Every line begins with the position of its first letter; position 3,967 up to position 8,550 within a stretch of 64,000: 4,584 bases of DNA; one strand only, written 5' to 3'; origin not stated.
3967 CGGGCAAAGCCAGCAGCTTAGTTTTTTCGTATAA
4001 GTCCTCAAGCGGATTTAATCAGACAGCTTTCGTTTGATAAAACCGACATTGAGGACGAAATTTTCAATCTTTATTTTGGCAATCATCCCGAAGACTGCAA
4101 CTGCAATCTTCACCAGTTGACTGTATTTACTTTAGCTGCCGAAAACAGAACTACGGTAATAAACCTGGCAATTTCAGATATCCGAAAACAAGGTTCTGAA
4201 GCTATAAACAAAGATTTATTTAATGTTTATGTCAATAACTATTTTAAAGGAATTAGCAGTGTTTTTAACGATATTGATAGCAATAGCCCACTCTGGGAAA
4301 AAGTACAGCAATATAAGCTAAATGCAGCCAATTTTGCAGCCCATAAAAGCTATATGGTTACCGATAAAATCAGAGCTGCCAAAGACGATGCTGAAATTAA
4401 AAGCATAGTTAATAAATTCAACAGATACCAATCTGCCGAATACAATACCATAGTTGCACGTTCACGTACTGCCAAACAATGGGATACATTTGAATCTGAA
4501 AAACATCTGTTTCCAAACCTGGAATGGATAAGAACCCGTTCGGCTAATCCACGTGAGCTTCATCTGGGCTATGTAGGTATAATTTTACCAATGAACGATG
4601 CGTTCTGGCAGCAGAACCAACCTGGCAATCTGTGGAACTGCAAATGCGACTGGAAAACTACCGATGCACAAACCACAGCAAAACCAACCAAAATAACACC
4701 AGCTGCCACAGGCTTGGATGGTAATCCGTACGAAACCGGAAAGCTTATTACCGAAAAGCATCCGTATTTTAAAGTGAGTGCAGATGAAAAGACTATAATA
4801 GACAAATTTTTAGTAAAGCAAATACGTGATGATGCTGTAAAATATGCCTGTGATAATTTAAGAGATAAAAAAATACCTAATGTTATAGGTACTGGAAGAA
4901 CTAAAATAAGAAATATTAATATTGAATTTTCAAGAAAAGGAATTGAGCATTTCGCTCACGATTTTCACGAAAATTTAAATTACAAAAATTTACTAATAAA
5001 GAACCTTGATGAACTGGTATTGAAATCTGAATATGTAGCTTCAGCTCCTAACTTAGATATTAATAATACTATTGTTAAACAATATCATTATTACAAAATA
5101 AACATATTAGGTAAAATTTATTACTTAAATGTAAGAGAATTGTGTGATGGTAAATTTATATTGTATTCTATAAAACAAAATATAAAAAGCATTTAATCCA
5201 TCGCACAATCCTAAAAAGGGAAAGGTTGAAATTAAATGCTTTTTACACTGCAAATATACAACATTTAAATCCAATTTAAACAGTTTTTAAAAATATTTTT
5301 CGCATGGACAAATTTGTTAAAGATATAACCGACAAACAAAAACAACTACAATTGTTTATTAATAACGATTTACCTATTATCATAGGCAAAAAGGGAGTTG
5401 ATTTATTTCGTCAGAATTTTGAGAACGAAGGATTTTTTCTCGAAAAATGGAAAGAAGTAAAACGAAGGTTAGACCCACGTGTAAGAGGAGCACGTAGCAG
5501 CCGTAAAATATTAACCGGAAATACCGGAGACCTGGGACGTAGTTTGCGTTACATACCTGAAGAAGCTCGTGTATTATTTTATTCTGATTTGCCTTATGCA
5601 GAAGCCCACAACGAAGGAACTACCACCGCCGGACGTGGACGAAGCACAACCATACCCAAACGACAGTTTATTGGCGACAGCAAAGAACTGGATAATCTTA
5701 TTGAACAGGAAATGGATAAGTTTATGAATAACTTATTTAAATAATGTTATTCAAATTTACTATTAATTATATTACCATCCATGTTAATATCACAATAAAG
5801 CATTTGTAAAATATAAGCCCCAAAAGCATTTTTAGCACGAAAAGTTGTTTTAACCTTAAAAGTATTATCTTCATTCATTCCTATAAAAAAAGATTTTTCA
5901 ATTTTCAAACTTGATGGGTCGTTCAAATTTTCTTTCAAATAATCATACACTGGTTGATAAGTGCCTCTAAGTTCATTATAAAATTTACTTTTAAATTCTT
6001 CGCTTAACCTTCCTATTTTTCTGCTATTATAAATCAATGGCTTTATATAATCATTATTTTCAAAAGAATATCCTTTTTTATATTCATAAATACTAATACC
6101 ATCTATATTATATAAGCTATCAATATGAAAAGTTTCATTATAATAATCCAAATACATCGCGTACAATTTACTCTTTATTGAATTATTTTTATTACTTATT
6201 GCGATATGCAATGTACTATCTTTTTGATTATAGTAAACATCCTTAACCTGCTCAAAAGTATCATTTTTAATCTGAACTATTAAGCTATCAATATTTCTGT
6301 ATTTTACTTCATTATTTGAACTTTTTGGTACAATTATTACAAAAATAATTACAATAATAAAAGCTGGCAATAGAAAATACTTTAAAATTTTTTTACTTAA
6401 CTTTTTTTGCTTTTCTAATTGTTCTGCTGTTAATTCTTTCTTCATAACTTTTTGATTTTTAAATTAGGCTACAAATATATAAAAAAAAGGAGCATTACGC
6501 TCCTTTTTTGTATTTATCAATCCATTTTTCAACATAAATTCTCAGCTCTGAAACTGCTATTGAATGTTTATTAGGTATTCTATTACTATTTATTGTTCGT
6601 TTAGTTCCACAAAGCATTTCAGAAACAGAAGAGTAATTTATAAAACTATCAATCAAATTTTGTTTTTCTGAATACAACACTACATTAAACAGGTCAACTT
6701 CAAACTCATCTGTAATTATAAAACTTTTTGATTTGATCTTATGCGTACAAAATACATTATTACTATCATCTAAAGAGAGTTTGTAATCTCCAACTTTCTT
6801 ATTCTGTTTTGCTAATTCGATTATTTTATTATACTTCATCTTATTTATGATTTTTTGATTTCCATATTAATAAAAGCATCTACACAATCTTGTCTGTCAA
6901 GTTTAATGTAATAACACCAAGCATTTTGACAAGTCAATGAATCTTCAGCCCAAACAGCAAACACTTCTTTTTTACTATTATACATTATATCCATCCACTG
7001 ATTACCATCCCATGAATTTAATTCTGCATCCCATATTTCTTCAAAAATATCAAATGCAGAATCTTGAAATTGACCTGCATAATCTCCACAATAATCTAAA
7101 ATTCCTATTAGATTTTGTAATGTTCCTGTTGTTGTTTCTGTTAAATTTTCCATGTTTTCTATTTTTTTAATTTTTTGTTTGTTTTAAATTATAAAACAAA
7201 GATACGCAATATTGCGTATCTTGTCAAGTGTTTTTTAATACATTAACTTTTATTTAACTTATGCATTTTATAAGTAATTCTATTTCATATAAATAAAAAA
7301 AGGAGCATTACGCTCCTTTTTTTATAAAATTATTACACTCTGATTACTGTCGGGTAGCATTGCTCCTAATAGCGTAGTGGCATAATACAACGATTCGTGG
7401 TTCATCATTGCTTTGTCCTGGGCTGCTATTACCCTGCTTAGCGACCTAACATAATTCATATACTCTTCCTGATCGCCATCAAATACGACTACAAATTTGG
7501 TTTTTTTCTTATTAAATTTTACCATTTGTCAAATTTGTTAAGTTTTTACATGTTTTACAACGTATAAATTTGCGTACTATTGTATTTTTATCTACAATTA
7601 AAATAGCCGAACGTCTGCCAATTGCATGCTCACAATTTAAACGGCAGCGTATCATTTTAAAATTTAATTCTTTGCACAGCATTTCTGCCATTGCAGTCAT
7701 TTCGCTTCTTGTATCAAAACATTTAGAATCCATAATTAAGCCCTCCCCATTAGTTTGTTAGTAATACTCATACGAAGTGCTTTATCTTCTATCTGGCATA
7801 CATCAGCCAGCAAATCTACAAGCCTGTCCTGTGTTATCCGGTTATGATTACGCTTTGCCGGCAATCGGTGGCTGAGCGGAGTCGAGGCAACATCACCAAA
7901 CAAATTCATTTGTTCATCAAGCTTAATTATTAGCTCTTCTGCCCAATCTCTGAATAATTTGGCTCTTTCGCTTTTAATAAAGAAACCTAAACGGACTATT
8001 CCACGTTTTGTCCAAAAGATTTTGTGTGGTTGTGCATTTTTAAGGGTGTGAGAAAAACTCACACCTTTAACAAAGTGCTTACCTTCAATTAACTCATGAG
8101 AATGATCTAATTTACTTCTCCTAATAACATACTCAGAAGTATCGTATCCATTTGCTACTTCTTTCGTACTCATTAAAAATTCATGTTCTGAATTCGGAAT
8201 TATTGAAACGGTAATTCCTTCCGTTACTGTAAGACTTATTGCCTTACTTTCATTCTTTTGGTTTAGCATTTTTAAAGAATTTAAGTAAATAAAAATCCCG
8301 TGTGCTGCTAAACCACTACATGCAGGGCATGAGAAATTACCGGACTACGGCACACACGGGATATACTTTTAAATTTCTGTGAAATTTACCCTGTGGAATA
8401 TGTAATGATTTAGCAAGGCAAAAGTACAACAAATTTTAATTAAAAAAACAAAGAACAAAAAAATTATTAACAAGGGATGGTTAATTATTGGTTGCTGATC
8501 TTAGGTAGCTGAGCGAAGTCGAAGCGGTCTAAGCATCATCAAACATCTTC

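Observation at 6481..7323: Self-contained two-gene moron with acr-aca-like layout: palindromic operator over the promoter, a very acidic 102-aa protein, then a small putative DNA binder, bracketed by identical terminators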

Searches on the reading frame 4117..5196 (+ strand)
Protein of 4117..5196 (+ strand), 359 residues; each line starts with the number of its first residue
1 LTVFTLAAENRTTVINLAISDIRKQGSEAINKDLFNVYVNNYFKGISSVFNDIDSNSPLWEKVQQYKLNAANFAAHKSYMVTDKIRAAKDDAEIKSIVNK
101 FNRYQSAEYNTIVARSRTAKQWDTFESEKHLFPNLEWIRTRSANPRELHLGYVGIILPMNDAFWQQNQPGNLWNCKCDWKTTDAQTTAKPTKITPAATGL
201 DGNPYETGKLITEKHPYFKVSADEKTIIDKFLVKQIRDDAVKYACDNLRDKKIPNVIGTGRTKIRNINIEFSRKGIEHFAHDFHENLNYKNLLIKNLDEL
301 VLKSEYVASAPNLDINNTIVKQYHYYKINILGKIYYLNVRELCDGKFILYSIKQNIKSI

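Call 3: search_protein_families(library=pfam, proteins=[window:4117-5196:+], max_evalue=1)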
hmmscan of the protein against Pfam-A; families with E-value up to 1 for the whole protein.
window:4117-5196:+ (359 aa): 4 families
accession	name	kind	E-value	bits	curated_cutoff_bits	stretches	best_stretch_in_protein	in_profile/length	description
PF18798.6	LPD3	-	1.6e-12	48.1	27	1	234-340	4-105/114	Large polyvalent protein-associated domain 3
PF04233.19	Phage_Mu_F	-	5.8e-06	27.5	29.6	1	103-178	33-110/112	Phage Mu protein F like protein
PF10412.15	TrwB_AAD_bind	-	0.0031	16.9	20.5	1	11-84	28-101/387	Type IV secretion-system coupling protein DNA-binding domain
PF22885.1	DUF7020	-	0.056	14.2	25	1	54-125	20-89/131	Domain of unknown function (DUF7020)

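Call 4: search_protein_families(library=phrogs, proteins=[window:4117-5196:+], max_evalue=1)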
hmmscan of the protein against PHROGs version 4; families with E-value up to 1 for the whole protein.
window:4117-5196:+ (359 aa): 6 families
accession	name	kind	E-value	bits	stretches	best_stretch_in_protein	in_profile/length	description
phrog_19194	-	unknown function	3.1e-36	126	1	93-317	110-329/438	-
phrog_23416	-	unknown function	2e-26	93.9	1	93-273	87-279/459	-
phrog_35074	-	unknown function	1.2e-25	90.7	1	26-223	462-675/890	-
phrog_28631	-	unknown function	3.4e-16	60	1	102-188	114-200/550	-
phrog_220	-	head and packaging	1.5e-13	50.6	1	100-184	983-1067/1338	minor head protein and DNA pilot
phrog_18518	-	unknown function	0.16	13.2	0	74-148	56-130/149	-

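Call 29: find_related_loci(query=window:4117-5196:+, collection=viral_contigs, flank=10000)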
Query window:4117-5196:+ (359 aa) in viral_contigs; peptide patterns used: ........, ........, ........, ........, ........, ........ (x = any residue, [..] = any of these).
7 stretches matched a pattern; 2 encode a relative of the query (tblastn E <= 1e-3); 2 distinct loci.
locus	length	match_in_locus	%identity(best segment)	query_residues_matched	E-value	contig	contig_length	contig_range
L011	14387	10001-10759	62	3-242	3e-100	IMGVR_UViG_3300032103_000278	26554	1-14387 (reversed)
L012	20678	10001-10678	55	2-232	1e-79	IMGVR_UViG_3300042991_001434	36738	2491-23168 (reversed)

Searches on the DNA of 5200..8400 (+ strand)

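Call 7: search_dna_similar(query=window:5200-8400:+, collection=phages, mode=distant)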
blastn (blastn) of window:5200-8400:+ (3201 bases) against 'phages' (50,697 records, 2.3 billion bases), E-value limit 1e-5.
No match.

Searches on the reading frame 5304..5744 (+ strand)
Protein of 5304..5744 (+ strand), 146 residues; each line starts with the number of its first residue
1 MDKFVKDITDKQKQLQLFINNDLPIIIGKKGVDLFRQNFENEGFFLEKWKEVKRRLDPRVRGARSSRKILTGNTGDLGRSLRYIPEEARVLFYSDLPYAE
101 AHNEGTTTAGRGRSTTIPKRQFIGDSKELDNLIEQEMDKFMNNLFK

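Call 3: search_protein_families(library=pfam, proteins=[window:5304-5744:+], max_evalue=1)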
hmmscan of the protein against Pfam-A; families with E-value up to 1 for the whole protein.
window:5304-5744:+ (146 aa): 1 family
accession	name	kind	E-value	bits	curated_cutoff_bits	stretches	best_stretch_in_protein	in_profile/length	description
PF05069.18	Phage_tail_S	-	1.7e-06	28.5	24.3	1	61-138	63-144/148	Phage virion morphogenesis family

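Call 4: search_protein_families(library=phrogs, proteins=[window:5304-5744:+], max_evalue=1)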
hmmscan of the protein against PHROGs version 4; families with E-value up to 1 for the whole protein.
window:5304-5744:+ (146 aa): 1 family
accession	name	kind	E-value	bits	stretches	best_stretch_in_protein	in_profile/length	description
phrog_26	-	connector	3.9e-16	60.4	1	21-146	107-231/321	tail completion or Neck1 protein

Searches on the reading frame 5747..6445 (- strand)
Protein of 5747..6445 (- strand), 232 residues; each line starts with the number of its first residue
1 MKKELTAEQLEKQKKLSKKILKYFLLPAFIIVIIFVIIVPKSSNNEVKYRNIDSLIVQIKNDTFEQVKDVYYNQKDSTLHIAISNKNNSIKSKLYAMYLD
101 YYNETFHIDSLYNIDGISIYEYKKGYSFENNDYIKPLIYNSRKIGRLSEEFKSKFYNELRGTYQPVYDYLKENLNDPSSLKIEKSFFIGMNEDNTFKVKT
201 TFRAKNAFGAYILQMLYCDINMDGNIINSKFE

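Call 3: search_protein_families(library=pfam, proteins=[window:5747-6445:-], max_evalue=1)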
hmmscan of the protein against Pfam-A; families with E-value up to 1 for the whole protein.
window:5747-6445:- (232 aa): 1 family
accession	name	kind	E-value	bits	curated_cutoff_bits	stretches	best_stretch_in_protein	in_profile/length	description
PF00482.28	T2SSF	-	0.26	11.7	25.2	1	6-39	84-117/125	Type II secretion system (T2SS), protein F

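Call 4: search_protein_families(library=phrogs, proteins=[window:5747-6445:-], max_evalue=1)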
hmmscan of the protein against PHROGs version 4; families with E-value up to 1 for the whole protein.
window:5747-6445:- (232 aa): 8 families
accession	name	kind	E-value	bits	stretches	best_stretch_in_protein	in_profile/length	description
phrog_3403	-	unknown function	1.6e-10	41.9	1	17-223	31-233/243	-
phrog_21933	-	unknown function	0.00058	20.7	1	192-229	97-134/139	-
phrog_32961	-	unknown function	0.00061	21.1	1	170-232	98-161/161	-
phrog_2320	-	unknown function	0.0073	17.1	1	168-222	53-111/171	-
phrog_4907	-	unknown function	0.021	16.1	1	83-124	9-50/68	-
phrog_35526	-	unknown function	0.062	14.5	1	14-83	3-75/128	-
phrog_13160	-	unknown function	0.17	12.9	0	170-222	72-124/139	-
phrog_20384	-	unknown function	0.48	11.6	0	142-169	18-45/84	-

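Call 30: find_related_loci(query=window:5747-6445:-, collection=viral_contigs, flank=6000)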
Query window:5747-6445:- (232 aa) in viral_contigs; peptide patterns used: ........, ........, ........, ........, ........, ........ (x = any residue, [..] = any of these).
27 stretches matched a pattern, but none encodes a relative of the query by tblastn (E <= 1e-3).

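Call 57: search_protein_families(library=ncbifam, proteins=[window:5747-6445:-], max_evalue=1)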
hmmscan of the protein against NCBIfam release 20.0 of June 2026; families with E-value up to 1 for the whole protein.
window:5747-6445:- (232 aa): 1 family
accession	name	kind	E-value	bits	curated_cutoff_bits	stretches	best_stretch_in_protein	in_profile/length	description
TIGR00041.1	DTMP_kinase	equivalog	0.079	12.6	83.25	1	15-91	119-193/196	dTMP kinase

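Call 88: search_protein_families(library=padloc, proteins=[window:5747-6445:-], max_evalue=1)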
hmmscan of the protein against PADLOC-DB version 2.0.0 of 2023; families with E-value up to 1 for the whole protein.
window:5747-6445:- (232 aa): 1 family
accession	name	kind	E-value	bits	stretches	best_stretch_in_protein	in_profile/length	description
PDLC02689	Orf5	-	0.0051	13.4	2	44-85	274-313/558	Orf5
